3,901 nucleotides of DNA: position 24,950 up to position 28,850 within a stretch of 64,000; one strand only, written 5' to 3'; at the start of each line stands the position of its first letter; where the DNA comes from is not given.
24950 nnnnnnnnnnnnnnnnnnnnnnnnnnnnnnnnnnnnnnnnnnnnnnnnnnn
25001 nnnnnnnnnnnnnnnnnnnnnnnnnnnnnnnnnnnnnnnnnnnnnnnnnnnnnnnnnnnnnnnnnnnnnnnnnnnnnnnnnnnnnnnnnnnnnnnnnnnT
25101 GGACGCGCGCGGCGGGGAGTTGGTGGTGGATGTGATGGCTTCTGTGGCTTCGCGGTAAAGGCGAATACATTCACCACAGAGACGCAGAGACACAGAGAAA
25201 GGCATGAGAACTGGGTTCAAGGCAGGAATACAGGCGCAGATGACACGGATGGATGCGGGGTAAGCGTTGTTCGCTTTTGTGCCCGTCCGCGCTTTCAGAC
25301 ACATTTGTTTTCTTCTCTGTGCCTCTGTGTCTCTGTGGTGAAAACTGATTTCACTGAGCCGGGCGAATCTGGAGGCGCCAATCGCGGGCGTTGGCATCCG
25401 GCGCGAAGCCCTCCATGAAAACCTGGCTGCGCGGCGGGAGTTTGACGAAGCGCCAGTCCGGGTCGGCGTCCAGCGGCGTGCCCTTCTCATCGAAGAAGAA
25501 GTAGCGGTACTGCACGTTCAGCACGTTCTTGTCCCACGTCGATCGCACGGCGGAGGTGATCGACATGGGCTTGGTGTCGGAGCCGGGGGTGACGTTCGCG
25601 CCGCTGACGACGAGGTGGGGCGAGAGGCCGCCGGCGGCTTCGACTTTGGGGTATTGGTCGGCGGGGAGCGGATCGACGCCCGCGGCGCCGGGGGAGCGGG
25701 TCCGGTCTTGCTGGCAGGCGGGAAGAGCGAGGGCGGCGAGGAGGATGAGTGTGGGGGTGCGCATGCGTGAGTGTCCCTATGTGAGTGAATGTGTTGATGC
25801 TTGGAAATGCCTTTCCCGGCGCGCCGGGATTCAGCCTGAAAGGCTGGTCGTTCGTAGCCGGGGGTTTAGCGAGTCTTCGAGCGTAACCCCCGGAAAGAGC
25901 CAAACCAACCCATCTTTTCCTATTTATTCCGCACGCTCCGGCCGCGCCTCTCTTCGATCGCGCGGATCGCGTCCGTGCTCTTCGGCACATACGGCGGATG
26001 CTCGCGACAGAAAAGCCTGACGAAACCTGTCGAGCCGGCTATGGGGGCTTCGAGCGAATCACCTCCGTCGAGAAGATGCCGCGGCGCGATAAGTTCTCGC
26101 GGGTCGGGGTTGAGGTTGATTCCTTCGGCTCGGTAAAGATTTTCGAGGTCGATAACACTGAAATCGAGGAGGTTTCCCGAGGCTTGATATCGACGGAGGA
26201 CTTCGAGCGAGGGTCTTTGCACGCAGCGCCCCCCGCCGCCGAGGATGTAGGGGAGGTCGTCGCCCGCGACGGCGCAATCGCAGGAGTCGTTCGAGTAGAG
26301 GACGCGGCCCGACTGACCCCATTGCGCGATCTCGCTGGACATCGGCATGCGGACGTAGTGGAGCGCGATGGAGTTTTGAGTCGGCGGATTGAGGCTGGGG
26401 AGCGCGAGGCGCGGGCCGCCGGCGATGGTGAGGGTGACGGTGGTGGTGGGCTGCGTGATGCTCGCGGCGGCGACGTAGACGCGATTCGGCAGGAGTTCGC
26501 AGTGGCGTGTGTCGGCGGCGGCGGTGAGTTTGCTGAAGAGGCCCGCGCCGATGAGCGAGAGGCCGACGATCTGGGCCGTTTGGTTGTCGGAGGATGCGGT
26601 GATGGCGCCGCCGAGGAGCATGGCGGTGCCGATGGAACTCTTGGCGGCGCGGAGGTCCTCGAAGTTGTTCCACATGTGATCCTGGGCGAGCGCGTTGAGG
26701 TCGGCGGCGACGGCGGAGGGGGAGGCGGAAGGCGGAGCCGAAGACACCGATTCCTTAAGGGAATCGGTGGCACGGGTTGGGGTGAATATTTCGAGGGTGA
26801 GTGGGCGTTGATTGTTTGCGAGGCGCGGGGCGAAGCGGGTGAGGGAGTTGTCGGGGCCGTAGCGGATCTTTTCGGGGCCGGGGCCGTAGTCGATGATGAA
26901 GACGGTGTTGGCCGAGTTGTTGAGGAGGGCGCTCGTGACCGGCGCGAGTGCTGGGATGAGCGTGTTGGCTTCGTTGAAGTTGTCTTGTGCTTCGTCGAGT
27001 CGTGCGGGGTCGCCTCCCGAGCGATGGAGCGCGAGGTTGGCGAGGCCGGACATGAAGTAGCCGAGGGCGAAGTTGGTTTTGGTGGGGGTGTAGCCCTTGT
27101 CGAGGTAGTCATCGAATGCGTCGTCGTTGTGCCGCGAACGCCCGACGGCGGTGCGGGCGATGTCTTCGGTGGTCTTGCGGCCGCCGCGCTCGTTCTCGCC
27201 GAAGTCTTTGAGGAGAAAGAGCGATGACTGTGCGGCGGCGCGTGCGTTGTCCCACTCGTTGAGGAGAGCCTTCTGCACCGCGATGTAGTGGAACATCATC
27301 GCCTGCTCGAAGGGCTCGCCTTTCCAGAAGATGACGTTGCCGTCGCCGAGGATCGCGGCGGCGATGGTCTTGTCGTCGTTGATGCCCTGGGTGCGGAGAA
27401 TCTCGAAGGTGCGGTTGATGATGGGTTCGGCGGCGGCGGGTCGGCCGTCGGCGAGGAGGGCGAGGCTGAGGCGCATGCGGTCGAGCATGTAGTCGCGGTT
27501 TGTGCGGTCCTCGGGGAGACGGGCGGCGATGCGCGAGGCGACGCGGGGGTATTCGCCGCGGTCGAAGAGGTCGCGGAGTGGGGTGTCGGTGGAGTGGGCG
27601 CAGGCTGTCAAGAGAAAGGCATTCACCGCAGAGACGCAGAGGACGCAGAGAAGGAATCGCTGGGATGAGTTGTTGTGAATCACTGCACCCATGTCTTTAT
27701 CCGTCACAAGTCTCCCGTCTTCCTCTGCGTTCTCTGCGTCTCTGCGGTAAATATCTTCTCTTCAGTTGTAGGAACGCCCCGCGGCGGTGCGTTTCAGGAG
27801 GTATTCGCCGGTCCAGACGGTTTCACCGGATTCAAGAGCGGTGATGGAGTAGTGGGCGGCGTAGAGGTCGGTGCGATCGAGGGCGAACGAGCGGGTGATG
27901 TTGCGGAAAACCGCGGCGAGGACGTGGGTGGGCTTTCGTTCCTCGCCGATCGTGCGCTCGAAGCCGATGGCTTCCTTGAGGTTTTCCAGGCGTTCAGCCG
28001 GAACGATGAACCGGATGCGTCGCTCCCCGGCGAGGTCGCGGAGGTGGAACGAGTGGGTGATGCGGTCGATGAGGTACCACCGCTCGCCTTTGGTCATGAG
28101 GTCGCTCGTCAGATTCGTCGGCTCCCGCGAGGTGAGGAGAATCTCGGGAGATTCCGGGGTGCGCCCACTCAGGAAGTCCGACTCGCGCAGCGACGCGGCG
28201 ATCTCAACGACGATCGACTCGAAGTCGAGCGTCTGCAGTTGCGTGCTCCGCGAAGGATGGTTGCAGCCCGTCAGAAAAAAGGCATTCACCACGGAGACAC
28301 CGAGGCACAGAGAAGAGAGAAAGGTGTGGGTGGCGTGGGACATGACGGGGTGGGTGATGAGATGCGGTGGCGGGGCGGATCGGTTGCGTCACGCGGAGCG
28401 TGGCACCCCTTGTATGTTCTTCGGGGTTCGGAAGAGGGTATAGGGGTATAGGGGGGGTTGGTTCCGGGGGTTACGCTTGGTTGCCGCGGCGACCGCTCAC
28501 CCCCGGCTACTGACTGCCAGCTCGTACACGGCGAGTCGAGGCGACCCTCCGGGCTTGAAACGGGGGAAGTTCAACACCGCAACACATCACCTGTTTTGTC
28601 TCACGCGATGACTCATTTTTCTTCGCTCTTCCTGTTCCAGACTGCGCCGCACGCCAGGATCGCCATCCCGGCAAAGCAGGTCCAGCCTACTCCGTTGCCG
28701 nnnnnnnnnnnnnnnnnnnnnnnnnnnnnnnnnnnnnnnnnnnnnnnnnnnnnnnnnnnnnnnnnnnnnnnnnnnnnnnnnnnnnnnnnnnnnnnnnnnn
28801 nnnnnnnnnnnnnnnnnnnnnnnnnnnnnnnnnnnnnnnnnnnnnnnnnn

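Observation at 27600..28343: A family-A repeat arm supplies the signal-peptide coding sequence of two adjacent lipoprotein genes, with the partner arm in the 5' UTR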

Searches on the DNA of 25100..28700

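Call 82: search_rna_families(source=window, start=25100, end=28700, threshold=evalue, max_evalue=1)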
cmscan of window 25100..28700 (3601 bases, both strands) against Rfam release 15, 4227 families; matches with E-value up to 1: 4.
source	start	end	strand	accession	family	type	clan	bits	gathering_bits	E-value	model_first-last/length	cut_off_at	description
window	27627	27748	+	RF03967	mir-1270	Gene; miRNA;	-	25.6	90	0.026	1-83/83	no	mir-1270 microRNA precursor family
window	26889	26947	+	RF01129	sR44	Gene; snRNA; snoRNA; CD-box;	-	20.8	45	0.052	1-55/55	no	Small nucleolar RNA sR44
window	27631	27742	+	RF04195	MIR6217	Gene; miRNA;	-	18.7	110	0.56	1-228/228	no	MIR6217 microRNA precursor family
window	26889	26944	+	RF01134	sR30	Gene; snRNA; snoRNA; CD-box;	-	17.4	38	0.35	1-57/57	no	Small nucleolar RNA sR30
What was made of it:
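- Tried and rejected: At E up to 1 it gave only spurious miRNA-hairpin hits far below threshold (call 82).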

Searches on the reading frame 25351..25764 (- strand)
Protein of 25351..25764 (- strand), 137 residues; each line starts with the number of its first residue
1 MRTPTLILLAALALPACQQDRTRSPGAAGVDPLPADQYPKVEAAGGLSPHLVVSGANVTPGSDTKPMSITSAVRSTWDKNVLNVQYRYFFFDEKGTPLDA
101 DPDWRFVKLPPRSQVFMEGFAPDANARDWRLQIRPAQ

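Call 9: search_protein_families(library=pfam, proteins=[window:25351-25764:-], max_evalue=0.01)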
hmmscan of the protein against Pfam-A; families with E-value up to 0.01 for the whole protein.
window:25351-25764:- (137 aa): 1 family
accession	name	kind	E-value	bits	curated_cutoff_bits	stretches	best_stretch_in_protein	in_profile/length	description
PF07233.18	DUF1425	-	6.1e-12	45.7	28.3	1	63-134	24-95/96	Protein of unknown function (DUF1425)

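Call 10: search_protein_families(library=ncbifam, proteins=[window:25351-25764:-], max_evalue=0.01)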
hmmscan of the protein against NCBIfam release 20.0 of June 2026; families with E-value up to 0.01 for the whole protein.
window:25351-25764:- (137 aa): 0 families

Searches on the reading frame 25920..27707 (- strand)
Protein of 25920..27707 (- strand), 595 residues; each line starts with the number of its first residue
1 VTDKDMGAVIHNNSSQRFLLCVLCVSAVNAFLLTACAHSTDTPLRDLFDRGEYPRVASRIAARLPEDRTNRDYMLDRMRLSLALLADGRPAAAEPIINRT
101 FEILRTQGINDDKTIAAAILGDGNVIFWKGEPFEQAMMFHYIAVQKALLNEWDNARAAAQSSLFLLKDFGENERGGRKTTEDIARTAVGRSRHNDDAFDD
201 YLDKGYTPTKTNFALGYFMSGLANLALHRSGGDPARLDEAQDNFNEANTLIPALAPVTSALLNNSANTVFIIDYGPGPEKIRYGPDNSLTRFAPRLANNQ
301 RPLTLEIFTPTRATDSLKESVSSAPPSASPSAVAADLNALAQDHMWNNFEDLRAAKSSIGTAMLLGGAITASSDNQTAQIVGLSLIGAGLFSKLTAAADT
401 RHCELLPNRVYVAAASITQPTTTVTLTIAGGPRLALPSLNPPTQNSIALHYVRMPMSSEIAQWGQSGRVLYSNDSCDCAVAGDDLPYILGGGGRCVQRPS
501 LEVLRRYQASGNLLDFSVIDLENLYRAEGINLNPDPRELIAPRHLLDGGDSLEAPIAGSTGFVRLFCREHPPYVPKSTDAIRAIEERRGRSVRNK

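Call 9: search_protein_families(library=pfam, proteins=[window:25920-27707:-], max_evalue=0.01)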
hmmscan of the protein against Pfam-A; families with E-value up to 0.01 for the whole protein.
window:25920-27707:- (595 aa): 1 family
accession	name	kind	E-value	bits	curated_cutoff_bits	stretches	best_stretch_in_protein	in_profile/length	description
PF12475.13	Amdo_NSP_1-3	-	0.006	17.1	25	0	201-222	1-22/54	Amdovirus non-structural protein 1-3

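Call 10: search_protein_families(library=ncbifam, proteins=[window:25920-27707:-], max_evalue=0.01)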
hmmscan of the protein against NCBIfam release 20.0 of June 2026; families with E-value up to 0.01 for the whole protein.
window:25920-27707:- (595 aa): 0 families

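Call 14: find_homologous_proteins(query=window:25920-27707:-)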
Query window:25920-27707:- (595 aa): 261 proteins with E <= 0.001 among 8000 candidates; the best 120 are listed.
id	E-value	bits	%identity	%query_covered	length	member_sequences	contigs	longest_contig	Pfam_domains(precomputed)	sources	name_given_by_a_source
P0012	0.0e+0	1331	100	99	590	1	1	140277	-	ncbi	-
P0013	0.0e+0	1019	81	93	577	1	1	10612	-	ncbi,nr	ncbi:MAG: hypothetical protein JNK58_11225 [Phycisphaerae bacterium]|nr:hypothetical protein [Phycis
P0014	2.0e-266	903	71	97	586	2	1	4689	-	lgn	-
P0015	1.2e-253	861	67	96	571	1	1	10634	-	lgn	-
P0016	3.5e-228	777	63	96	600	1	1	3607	-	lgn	-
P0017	2.1e-227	775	62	96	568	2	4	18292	-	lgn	-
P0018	2.7e-225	768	62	92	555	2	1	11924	-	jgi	jgi:hypothetical protein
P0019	1.4e-199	683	58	92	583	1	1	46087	-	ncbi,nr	ncbi:MAG: hypothetical protein SFZ24_09275 [Planctomycetota bacterium]|nr:hypothetical protein [Plan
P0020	3.7e-180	619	54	95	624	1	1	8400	-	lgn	-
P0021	9.0e-179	614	52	97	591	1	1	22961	-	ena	-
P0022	1.8e-172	593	53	90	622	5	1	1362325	-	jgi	jgi:hypothetical protein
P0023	1.2e-170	587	52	93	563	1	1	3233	-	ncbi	-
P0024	1.3e-169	584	53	94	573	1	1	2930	-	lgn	-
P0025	3.6e-169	582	51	93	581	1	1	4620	-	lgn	-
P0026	3.8e-167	576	78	57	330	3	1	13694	-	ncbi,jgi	jgi:hypothetical protein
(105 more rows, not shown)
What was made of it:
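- Checked: The candidate start codons, ATG 27692 (the start of the database copy of this protein from NCBI, P0012, call 14) and GTG 27707, both lie in the loop.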

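Call 17: find_encoding_contigs(protein=P0014, flank=5000, max_places=2)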
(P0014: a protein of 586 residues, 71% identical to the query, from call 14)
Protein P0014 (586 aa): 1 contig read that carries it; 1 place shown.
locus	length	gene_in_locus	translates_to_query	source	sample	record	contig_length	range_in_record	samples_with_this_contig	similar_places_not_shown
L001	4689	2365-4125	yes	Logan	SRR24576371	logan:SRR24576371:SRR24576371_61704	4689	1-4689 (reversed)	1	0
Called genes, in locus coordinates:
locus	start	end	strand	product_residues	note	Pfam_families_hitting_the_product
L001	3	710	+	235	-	?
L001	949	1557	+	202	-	-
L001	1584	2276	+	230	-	-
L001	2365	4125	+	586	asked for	-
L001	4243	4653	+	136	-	PF07233:DUF1425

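Call 18: find_encoding_contigs(protein=P0013, flank=5000, max_places=2)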
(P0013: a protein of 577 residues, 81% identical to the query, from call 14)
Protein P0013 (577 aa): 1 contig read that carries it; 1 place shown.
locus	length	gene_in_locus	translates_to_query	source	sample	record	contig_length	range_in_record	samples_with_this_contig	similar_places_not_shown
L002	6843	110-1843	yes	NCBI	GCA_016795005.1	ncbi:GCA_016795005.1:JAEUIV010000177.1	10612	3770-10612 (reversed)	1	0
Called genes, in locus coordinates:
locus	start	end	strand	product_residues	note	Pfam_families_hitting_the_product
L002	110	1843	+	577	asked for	-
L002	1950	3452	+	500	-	PF00939:Na_sulph_symp, PF03600:CitMHS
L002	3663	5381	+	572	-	PF04231:Endonuclease_1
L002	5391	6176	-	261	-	-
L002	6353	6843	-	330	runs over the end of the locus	-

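Call 19: find_encoding_contigs(protein=P0016, flank=5000, max_places=2)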
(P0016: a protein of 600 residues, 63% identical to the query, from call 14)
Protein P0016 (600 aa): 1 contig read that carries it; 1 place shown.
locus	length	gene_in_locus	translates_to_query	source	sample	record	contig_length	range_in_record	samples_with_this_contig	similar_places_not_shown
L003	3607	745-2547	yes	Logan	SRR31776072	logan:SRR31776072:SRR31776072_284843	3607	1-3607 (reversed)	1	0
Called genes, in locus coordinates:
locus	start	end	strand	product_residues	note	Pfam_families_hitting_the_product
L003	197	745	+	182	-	-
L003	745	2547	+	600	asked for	-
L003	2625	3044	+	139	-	PF07233:DUF1425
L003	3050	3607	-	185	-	?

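Call 72: find_encoding_contigs(protein=P0012, flank=1000, max_places=1)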
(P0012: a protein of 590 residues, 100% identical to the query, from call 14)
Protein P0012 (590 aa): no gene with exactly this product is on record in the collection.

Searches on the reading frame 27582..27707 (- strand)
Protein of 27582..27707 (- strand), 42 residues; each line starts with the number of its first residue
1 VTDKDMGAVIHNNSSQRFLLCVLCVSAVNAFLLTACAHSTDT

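Call 76: find_homologous_proteins(query=window:27582-27707:-, max_evalue=10)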
Query seq(42 aa): no candidate shares three 5-residue words with the query. No homologue found.

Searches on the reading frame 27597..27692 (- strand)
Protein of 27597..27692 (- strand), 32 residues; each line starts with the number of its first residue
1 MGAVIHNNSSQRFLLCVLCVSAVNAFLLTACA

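Call 73: search_protein_representatives(protein=window:27597-27692:-)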
Query: 32 residues. Proteins with E-value up to 0.001 (for the whole library): 0; up to 1e-10: 0; up to 1e-30: 0. The best 0 are listed.

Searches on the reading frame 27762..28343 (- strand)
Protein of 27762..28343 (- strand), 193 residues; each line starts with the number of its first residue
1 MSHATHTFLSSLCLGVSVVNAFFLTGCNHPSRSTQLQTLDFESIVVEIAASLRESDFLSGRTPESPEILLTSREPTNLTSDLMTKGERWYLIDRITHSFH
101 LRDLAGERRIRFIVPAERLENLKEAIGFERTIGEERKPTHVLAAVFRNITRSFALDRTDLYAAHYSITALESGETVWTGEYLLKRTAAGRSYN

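Call 9: search_protein_families(library=pfam, proteins=[window:27762-28343:-], max_evalue=0.01)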
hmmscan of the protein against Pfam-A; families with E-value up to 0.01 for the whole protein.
window:27762-28343:- (193 aa): 0 families

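Call 10: search_protein_families(library=ncbifam, proteins=[window:27762-28343:-], max_evalue=0.01)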
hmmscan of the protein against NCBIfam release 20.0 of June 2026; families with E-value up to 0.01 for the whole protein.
window:27762-28343:- (193 aa): 0 families

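Call 11: find_homologous_proteins(query=window:27762-28343:-)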
Query window:27762-28343:- (193 aa): 11 proteins with E <= 0.001 among 520 candidates.
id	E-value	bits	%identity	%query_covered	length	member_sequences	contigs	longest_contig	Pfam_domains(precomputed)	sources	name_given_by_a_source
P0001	4.6e-122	422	100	100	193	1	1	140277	-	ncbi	-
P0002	1.1e-79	284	75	88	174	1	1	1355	-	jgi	jgi:hypothetical protein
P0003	5.1e-70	253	64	99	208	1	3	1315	-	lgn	-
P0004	1.4e-63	232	57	100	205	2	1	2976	-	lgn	-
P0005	1.6e-55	206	52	96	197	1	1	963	-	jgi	jgi:hypothetical protein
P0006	2.0e-55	205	53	97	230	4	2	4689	-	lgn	-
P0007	4.6e-53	198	52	94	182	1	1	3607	-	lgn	-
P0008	2.4e-51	192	52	96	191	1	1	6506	-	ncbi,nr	ncbi:MAG: hypothetical protein JNK58_11905, partial [Phycisphaerae bacterium]|nr:hypothetical protei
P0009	2.5e-50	189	46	99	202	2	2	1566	-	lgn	-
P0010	1.8e-47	179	48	94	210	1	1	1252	-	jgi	jgi:hypothetical protein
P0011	1.1e-32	131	41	89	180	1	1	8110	PF13036.12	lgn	-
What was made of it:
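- On Rickettsia palindromic elements (RPE): The host is a Phycisphaerae-like planctomycete (calls 11, 14).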

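Call 43: search_solved_structures(query=A1, max_evalue=1)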
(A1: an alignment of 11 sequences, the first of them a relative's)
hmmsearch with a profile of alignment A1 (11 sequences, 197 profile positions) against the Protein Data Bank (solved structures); distinct sequences matched with E-value up to 1: 2.
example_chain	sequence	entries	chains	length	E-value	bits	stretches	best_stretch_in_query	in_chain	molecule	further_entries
4pql_A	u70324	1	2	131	0.97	12.3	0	62-130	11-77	Truncated replication protein RepA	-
5kbj_A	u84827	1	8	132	0.99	12.2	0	62-130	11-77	Replication initiator A, N-terminal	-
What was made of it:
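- On LpoB (Pfam PF13036), for the 193-aa protein: There is no PDB relative (call 43).
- Tried and rejected: A PDB profile search for the LpoB-like family found nothing relevant (call 43).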

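Call 62: search_protein_families(library=pfam, alignment_id=A1, max_evalue=1)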
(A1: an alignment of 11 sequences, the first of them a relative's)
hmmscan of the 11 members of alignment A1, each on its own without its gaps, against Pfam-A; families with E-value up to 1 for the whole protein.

A. member 1, P0001 (193 aa): 0 families

B. families by the number of members that match (of 11 scanned): 5 families
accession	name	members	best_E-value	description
PF13036.11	LpoB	6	4.3e-07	Peptidoglycan-synthase activator LpoB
PF00382.24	TFIIB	1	0.022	Transcription factor TFIIB repeat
PF22546.2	2CompART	1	0.023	2-Component system ADP-ribosyltransferase domain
PF12308.13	Noelin-1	1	0.14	Neurogenesis glycoprotein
PF17256.7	ANAPC16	1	0.15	Anaphase-promoting complex, subunit 16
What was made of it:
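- On LpoB (Pfam PF13036), for the 193-aa protein: 6 of 11 family members match at E up to 1, best 4.3e-7 (call 62).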

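Call 71: list_cluster_members(proteins=[P0001, P0012])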
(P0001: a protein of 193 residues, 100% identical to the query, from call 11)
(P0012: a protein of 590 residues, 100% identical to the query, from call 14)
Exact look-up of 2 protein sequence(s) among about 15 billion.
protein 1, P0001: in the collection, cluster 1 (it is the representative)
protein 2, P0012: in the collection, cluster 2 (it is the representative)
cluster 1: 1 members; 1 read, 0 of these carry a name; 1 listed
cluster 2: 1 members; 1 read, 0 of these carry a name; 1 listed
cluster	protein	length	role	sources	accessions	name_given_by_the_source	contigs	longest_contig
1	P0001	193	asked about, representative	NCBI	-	-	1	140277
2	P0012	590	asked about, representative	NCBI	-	-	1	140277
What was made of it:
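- Tried and rejected: Source record: the cluster look-up carries no name (call 71), and the exact-gene look-up of P0012 failed (call 72).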
